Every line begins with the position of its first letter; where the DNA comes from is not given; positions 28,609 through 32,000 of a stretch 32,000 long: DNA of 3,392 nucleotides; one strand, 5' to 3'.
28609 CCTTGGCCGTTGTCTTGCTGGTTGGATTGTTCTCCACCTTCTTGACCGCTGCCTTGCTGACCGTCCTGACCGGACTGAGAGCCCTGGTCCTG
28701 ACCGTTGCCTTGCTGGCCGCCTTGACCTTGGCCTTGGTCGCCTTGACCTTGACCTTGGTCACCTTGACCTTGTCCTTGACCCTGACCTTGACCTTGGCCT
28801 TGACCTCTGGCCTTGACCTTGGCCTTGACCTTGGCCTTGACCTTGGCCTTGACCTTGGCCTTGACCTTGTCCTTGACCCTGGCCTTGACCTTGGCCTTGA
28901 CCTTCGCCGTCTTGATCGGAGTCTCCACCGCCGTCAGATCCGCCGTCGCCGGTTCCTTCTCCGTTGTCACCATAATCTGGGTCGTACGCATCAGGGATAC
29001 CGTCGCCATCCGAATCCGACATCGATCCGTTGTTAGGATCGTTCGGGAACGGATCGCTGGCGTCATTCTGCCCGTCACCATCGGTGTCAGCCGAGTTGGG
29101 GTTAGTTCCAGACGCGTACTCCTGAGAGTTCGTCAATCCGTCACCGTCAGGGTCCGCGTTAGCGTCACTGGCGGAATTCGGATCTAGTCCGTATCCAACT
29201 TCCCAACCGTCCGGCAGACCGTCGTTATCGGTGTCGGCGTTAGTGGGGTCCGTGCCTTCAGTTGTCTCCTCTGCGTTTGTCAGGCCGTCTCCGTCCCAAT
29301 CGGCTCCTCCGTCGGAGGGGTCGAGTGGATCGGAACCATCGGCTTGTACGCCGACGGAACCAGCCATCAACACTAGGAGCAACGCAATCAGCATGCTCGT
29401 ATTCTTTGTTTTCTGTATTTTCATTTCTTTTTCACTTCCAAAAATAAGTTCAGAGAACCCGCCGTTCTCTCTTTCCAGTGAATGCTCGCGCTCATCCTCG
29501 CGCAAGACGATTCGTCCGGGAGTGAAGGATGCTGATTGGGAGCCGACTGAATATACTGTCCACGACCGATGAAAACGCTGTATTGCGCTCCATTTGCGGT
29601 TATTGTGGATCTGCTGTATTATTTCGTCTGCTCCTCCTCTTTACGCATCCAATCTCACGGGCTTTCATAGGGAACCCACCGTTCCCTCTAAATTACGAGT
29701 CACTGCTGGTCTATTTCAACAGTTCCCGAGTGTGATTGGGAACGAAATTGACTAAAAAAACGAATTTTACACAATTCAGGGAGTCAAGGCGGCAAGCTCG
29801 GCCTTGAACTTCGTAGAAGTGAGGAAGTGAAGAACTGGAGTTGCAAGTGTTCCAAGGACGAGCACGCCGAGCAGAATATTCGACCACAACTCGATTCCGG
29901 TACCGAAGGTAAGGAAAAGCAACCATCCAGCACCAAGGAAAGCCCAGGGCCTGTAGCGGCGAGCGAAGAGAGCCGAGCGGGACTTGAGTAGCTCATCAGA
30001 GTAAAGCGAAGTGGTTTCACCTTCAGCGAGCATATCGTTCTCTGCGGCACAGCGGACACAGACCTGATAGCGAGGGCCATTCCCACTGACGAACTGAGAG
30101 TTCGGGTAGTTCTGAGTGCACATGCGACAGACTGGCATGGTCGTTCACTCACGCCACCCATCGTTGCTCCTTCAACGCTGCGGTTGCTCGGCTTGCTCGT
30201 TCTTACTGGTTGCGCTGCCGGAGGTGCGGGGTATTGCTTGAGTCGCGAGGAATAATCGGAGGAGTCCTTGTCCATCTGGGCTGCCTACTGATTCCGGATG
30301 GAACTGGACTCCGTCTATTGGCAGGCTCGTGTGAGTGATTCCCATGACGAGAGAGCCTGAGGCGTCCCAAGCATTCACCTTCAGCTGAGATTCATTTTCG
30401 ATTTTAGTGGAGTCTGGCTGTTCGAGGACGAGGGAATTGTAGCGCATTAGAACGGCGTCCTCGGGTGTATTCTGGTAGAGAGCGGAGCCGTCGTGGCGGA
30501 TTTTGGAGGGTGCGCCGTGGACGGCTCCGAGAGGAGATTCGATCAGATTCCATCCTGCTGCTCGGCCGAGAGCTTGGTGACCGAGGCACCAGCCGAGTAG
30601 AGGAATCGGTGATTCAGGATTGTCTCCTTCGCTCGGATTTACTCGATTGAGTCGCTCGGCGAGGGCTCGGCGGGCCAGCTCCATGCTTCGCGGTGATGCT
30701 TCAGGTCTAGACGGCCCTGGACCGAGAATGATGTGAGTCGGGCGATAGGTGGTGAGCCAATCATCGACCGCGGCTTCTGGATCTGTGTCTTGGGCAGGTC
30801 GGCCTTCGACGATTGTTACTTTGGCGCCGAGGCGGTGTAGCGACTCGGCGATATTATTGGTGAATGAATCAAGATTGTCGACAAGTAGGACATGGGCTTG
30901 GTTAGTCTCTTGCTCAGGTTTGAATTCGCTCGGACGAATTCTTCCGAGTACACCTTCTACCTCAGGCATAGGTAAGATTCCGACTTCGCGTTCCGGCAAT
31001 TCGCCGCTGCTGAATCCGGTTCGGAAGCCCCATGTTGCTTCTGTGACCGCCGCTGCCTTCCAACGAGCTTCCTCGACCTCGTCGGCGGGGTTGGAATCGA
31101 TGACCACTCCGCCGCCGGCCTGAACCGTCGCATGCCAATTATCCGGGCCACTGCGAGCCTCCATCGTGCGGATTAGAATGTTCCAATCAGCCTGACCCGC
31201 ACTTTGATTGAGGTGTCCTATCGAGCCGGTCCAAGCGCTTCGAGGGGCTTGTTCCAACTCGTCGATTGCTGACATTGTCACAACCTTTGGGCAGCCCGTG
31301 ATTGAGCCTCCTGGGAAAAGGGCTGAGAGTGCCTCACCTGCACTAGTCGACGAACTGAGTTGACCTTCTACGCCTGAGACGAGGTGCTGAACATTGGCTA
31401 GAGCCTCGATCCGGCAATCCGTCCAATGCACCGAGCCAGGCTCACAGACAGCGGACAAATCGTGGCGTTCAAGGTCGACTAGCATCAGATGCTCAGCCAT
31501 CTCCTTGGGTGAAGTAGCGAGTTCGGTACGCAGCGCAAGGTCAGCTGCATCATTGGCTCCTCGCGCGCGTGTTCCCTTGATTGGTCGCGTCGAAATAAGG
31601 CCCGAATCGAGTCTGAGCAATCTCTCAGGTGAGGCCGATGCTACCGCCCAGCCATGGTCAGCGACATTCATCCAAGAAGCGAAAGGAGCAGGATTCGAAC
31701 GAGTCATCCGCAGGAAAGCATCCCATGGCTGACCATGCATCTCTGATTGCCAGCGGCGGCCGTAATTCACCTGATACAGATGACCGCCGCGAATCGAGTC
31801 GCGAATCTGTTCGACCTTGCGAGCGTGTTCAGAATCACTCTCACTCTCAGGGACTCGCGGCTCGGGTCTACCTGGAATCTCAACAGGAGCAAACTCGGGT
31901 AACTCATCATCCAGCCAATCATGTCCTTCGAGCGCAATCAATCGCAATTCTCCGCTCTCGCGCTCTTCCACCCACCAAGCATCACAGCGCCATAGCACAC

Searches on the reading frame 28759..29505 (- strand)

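Call 42: search_protein_families(library=pfam, proteins=[window:28759-29505:-], max_evalue=0.001)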
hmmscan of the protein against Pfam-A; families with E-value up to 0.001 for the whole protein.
window:28759-29505:- (248 aa): 1 family
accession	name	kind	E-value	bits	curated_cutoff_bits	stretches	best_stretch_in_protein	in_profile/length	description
PF18884.5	TSP3_bac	-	4.4e-15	55.6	25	3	70-90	2-22/22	Bacterial TSP3 repeat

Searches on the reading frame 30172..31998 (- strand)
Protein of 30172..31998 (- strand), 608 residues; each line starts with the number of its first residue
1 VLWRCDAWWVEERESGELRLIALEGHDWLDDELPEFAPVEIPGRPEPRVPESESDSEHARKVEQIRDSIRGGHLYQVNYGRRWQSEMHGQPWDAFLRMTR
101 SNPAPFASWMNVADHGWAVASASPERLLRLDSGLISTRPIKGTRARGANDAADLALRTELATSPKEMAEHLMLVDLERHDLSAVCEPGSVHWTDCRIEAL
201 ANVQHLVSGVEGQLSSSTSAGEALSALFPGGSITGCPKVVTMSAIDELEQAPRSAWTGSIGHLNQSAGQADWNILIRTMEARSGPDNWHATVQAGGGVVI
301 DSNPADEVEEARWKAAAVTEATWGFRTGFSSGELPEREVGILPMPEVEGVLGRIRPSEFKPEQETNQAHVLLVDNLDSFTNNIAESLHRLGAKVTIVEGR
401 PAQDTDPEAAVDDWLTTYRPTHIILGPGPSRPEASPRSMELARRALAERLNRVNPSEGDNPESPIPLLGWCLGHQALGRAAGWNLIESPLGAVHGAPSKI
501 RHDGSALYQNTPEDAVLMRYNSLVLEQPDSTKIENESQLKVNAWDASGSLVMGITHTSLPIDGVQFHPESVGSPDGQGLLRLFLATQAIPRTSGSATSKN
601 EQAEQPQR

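Call 42: search_protein_families(library=pfam, proteins=[window:30172-31998:-], max_evalue=0.001)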
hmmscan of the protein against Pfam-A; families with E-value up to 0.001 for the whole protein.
window:30172-31998:- (608 aa): 2 families
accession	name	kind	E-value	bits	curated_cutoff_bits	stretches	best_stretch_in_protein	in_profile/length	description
PF00425.24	Chorismate_bind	-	2.5e-76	257.1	27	1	56-314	3-257/257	chorismate binding enzyme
PF00117.34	GATase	-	8.3e-33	114.1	22.8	1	371-584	1-187/190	Glutamine amidotransferase class-I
